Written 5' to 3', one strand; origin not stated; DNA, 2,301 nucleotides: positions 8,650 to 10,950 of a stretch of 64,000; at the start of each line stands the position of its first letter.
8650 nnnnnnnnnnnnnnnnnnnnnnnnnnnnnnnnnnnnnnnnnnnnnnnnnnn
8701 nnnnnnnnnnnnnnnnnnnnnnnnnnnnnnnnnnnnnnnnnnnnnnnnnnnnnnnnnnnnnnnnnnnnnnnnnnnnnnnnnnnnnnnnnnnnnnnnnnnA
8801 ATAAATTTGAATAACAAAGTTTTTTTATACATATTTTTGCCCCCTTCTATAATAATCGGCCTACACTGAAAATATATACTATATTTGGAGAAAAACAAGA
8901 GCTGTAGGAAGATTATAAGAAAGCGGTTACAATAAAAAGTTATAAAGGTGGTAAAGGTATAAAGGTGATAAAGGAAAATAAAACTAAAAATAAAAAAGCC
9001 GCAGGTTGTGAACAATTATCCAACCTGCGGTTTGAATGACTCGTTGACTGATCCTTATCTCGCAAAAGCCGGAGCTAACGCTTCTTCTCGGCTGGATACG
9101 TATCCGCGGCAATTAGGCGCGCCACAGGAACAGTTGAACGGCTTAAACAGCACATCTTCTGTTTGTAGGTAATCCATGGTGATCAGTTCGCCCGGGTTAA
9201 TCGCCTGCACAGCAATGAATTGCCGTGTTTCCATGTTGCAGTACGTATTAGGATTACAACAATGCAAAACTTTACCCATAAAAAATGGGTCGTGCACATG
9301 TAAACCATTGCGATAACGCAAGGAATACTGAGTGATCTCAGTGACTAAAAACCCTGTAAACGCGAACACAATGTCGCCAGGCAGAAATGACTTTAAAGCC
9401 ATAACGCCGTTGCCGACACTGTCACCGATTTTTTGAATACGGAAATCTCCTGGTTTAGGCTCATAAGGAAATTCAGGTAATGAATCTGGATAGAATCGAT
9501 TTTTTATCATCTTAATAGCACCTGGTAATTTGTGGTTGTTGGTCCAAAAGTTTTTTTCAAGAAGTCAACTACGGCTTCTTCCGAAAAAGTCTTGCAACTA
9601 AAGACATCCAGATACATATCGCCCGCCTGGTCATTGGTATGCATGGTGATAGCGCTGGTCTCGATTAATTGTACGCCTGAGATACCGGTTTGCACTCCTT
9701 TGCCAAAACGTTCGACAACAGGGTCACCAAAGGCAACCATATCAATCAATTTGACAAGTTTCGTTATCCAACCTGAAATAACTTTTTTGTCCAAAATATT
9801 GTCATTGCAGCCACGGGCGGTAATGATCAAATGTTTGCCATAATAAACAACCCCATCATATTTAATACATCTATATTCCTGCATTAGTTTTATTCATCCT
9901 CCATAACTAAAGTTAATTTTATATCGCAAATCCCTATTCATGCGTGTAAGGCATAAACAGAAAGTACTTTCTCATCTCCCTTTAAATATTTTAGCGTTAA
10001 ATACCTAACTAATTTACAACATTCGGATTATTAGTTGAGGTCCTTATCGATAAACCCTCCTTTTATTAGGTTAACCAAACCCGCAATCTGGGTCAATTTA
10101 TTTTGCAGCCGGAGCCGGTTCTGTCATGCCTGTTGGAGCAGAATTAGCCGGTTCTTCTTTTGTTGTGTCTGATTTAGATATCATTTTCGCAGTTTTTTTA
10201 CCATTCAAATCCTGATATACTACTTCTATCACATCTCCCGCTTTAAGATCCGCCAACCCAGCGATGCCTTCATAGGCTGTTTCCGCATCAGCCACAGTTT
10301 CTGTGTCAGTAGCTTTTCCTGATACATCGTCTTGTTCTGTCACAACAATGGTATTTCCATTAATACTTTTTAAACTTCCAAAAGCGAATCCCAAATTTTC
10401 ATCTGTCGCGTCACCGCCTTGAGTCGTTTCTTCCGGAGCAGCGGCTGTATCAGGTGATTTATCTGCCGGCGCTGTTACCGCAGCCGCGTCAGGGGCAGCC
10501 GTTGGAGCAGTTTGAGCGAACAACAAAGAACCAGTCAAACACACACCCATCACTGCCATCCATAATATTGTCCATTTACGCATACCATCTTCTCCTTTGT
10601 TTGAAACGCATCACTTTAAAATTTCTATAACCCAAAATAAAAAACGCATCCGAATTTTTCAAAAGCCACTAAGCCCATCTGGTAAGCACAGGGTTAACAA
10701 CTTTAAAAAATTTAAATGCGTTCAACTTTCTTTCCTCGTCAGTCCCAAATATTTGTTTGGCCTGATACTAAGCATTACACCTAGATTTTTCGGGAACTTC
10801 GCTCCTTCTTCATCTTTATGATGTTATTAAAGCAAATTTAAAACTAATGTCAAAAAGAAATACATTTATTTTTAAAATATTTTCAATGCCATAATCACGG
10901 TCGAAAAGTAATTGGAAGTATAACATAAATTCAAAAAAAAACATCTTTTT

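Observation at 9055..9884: Two-gene operon: AdoMetDC-like proenzyme with altered processing site, translationally coupled to a SET-domain methyltransferase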

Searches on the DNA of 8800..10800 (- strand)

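Call 70: search_rna_families(source=window, start=8800, end=10800, threshold=evalue, max_evalue=5)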
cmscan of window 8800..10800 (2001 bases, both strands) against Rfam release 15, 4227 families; matches with E-value up to 5: 4.
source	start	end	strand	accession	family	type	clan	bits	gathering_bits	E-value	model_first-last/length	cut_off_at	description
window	10662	10726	-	RF02495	ohsC_RNA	Gene; antitoxin;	-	23.4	50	1.3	1-77/77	no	Oppression of Hydrophobic ORF by sRNA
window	9415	9522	-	RF00477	snosnR66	Gene; snRNA; snoRNA; CD-box;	-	22.8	65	1.6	1-104/104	no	Small nucleolar RNA snR66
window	10239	10265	-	RF01107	SBRMV1_UPD-PKf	Cis-reg;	-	19.9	39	1.3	1-27/27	no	Pseudoknot of upstream pseudoknot domain (UPD) of the 3'UTR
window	9496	9536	+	RF02671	Ysr35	Gene; sRNA;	-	10.8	428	4.1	1-339/339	no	Yersinia sRNA 35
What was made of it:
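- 9897..9902 (-): GGAGGA ribosome-binding site, 13 nt upstream of the ATG of gene 1. It lies within a 213-nt intergenic leader (9885-10097). No Rfam family matches the leader (call 70).
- Tried and rejected: Nothing was found in the window leader (call 70).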

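Call 84: search_rna_families(sources=[L064, L067, L068, L069, L070, L013, L023], threshold=gathering)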
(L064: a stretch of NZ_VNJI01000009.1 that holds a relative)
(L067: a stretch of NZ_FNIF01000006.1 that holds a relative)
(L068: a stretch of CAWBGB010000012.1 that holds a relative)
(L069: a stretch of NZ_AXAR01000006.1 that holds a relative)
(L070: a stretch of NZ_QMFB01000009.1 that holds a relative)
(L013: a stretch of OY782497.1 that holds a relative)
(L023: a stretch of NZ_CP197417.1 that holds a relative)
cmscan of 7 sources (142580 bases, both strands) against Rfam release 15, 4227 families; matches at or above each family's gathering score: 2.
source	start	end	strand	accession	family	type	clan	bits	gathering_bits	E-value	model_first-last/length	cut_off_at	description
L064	6622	6709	+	RF01051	c-di-GMP-I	Cis-reg; riboswitch;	CL00126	82.4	35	2.4e-14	1-87/87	no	c-di-GMP-I riboswitch aptamer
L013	4217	4289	-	RF00005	tRNA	Gene; tRNA;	CL00001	64.9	29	1.8e-11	1-71/71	no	tRNA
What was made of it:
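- No Met/SAM riboswitch or other methionine-specific regulator lies upstream (calls 70, 84).
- Tried and rejected: Nothing was found upstream of the pair in five Firmicutes loci and two others (call 84).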
